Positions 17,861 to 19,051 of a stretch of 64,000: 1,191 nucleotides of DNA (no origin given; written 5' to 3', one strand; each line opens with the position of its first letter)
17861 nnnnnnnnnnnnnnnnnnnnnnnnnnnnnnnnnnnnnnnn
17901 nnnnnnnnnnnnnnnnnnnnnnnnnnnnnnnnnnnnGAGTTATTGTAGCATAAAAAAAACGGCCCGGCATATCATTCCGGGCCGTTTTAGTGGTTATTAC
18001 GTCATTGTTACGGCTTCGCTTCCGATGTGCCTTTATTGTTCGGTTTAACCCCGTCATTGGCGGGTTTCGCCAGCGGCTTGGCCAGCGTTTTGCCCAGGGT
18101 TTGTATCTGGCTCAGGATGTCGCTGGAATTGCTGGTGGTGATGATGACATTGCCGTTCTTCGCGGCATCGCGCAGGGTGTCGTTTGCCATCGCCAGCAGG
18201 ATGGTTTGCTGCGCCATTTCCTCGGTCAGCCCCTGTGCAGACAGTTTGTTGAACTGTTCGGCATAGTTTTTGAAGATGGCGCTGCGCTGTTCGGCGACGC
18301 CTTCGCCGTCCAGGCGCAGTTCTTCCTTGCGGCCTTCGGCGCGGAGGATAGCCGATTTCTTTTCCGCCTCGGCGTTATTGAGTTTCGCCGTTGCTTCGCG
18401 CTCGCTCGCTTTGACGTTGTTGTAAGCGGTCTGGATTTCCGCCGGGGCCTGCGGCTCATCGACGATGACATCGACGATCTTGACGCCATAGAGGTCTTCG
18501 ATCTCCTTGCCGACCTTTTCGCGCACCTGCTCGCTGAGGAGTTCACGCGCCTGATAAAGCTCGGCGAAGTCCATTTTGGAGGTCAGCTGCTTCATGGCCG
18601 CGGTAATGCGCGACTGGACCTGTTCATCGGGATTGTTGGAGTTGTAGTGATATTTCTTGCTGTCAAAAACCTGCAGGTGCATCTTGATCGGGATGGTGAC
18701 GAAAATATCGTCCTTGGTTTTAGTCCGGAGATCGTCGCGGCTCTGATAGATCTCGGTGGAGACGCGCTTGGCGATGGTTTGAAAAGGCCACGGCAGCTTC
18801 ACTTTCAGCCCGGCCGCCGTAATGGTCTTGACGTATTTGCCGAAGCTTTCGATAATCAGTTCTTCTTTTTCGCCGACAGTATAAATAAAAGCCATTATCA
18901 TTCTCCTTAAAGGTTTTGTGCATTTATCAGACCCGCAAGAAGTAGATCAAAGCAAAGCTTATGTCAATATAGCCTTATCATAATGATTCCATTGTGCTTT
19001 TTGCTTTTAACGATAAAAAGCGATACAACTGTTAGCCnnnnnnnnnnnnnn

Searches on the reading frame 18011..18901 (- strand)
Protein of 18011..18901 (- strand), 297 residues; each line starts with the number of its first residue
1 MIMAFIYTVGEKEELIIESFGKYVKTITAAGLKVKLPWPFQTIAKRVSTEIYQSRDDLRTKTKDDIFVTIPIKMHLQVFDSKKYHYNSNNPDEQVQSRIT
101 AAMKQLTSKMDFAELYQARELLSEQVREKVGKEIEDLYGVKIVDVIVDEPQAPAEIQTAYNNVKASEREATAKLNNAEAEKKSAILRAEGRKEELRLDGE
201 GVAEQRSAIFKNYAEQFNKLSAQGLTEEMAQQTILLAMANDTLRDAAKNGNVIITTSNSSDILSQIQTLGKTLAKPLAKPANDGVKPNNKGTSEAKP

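Call 112: search_protein_families(library=pfam, proteins=[window:18011-18901:-], max_evalue=0.00001)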
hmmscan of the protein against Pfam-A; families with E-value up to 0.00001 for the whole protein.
window:18011-18901:- (297 aa): 1 family
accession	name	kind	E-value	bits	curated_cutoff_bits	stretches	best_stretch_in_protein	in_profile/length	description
PF01145.31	Band_7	-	2.2e-23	83.7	23.6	1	8-181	2-176/176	SPFH domain / Band 7 family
